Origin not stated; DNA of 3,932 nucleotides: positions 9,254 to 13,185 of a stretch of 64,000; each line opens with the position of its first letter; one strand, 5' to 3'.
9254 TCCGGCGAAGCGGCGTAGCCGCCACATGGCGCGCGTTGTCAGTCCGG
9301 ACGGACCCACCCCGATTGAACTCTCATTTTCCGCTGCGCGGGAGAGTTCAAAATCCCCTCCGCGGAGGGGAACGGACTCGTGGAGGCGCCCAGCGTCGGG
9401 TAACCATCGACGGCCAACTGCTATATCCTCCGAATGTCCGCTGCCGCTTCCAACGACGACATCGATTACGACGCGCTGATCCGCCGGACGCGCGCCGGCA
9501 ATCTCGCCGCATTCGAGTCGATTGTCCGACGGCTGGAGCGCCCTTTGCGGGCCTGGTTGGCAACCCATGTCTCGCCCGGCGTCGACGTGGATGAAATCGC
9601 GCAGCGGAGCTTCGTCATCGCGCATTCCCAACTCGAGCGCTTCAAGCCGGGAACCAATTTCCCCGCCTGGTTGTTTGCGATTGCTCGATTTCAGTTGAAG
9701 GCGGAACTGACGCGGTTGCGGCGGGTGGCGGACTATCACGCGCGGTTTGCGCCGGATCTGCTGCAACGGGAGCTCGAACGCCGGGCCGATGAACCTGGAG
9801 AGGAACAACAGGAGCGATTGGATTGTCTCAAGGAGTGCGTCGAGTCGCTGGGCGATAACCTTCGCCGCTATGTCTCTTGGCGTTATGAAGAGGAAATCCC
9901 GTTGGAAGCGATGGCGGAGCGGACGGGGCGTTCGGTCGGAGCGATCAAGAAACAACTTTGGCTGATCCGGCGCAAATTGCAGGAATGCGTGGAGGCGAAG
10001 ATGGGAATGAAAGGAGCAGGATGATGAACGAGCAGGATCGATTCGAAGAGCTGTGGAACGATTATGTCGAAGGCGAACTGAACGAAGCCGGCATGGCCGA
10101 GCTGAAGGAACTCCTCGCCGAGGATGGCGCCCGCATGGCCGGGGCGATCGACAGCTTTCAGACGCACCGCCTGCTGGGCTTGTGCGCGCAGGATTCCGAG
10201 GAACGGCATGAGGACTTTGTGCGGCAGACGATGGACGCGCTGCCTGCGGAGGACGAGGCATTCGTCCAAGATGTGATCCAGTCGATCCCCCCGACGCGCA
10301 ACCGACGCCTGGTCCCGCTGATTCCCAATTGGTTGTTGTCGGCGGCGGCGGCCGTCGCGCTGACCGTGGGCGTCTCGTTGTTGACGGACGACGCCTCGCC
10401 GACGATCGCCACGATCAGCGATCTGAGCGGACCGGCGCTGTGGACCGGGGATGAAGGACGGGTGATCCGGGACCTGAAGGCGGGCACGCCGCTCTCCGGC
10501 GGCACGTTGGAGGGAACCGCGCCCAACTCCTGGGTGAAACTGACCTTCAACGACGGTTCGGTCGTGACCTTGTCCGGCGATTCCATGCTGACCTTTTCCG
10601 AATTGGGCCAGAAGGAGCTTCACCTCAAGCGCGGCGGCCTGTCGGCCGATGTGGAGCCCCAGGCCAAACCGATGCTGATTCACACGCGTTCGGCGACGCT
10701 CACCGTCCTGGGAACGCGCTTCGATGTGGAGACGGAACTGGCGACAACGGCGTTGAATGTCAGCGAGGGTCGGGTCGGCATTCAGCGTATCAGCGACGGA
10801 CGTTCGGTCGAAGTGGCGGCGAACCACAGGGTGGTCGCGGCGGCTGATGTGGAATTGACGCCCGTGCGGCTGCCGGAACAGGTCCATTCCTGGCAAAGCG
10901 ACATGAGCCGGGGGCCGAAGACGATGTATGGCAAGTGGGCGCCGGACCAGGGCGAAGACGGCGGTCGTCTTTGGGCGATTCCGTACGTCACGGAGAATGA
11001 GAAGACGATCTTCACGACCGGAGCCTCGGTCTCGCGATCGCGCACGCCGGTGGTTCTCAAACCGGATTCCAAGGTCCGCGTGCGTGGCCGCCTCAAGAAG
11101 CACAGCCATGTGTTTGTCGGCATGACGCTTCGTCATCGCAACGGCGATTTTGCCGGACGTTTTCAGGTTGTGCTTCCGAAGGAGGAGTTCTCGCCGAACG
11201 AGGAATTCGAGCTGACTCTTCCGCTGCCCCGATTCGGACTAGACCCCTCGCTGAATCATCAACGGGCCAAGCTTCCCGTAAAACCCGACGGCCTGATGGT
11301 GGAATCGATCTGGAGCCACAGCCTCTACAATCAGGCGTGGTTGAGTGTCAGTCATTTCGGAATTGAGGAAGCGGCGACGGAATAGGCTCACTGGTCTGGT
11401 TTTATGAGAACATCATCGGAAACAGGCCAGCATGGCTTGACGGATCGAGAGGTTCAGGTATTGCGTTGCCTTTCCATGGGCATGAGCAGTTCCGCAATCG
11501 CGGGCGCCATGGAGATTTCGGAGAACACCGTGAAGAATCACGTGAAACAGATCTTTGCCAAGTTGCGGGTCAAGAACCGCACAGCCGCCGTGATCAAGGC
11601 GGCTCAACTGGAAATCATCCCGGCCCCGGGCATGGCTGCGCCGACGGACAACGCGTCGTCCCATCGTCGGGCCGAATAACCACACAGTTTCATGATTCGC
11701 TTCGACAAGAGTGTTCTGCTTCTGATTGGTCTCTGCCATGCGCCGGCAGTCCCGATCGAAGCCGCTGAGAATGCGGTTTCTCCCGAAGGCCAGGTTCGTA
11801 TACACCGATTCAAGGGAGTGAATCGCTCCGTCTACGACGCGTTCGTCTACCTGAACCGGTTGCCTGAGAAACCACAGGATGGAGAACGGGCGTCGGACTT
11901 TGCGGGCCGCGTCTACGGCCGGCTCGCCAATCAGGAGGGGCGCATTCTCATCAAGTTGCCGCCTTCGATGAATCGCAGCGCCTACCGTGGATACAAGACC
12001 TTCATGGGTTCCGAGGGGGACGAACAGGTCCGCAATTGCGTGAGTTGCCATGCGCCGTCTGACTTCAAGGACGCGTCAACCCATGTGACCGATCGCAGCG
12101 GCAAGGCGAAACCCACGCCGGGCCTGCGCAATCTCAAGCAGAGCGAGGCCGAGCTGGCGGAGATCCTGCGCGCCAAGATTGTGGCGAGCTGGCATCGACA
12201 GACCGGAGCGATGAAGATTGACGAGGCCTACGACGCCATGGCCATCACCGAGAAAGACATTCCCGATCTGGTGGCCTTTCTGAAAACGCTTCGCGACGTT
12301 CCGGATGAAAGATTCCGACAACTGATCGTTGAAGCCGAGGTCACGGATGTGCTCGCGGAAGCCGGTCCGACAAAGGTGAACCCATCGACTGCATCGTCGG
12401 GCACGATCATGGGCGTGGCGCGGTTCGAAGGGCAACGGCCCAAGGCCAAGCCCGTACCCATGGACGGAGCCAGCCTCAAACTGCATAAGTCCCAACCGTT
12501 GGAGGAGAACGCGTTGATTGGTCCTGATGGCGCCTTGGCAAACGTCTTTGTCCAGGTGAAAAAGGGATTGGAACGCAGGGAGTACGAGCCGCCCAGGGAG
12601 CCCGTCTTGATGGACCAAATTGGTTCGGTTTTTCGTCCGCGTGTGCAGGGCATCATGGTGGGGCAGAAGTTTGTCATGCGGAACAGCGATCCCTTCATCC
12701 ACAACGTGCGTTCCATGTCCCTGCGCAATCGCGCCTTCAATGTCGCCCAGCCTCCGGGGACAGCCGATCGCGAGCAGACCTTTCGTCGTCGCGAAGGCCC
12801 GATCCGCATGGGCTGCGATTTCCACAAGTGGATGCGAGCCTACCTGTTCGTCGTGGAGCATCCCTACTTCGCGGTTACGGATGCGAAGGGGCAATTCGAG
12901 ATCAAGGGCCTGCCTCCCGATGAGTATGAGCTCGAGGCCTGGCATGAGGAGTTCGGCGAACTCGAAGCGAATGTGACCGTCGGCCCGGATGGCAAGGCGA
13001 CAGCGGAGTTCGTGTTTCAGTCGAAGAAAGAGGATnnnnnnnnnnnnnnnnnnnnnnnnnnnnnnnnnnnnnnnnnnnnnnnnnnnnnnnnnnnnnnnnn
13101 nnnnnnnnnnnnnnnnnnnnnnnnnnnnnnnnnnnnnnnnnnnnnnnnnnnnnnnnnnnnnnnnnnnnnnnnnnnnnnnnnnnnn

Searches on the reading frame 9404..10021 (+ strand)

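Call 82: search_protein_families(library=pfam, proteins=[window:9404-10021:+], max_evalue=0.001)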
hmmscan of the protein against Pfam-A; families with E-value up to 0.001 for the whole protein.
window:9404-10021:+ (206 aa): 2 families
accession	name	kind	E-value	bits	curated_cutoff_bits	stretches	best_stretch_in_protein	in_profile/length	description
PF04542.20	Sigma70_r2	-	3.6e-09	36.7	24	1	40-107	1-70/71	Sigma-70 region 2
PF08281.18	Sigma70_r4_2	-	7.4e-05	22.8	25.7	1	140-192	2-54/54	Sigma-70, region 4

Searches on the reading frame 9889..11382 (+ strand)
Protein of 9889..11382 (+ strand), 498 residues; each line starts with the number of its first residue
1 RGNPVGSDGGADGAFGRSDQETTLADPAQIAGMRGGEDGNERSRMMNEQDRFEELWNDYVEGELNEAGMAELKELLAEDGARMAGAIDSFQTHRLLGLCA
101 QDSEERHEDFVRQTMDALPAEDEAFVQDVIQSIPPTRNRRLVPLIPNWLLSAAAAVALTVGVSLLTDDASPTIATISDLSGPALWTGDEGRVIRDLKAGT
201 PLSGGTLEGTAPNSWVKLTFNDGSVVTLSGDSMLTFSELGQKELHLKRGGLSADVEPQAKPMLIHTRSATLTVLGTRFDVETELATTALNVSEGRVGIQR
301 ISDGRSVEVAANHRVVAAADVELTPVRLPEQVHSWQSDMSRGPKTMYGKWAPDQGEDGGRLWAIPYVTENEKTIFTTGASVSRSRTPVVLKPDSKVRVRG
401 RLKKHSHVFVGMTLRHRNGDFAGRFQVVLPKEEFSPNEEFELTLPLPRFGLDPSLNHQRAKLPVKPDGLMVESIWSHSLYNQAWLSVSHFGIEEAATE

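Call 82: search_protein_families(library=pfam, proteins=[window:9889-11382:+], max_evalue=0.001)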
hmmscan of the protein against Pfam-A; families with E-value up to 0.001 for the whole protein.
window:9889-11382:+ (498 aa): 1 family
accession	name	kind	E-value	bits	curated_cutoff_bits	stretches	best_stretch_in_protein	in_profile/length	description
PF04773.18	FecR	-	3.3e-17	63.2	24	1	210-296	5-96/97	FecR protein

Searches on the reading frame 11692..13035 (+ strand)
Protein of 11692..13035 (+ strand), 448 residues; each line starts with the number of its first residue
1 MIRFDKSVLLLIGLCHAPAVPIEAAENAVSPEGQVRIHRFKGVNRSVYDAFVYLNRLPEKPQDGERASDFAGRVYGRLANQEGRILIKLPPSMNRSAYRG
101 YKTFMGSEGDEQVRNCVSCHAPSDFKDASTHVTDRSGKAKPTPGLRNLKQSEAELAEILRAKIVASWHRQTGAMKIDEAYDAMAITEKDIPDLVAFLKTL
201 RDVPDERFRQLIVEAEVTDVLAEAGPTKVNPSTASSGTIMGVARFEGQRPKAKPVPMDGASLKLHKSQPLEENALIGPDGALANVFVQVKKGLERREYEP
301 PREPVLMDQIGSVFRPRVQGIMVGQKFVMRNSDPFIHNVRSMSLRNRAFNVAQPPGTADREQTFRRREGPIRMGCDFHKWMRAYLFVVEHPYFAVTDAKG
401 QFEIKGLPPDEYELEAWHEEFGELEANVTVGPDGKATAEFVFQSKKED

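Call 27: search_protein_families(library=pfam, proteins=[window:11692-13035:+], max_evalue=0.001)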
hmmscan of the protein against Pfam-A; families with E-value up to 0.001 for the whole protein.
window:11692-13035:+ (448 aa): 3 families
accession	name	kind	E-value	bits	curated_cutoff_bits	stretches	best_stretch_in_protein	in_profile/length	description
PF13620.12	CarboxypepD_reg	-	7.7e-08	33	32.3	1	392-441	30-80/82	Carboxypeptidase regulatory-like domain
PF00034.26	Cytochrom_C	-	4.6e-06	28.3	21.3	1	112-200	7-89/90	Cytochrome c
PF13715.12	CarbopepD_reg_2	-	9.9e-05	22.7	32.2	1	389-445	23-79/88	CarboxypepD_reg-like domain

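Call 68: search_protein_families(library=ncbifam, proteins=[window:11692-13035:+], max_evalue=0.001)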
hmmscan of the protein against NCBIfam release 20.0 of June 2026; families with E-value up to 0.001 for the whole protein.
window:11692-13035:+ (448 aa): 0 families
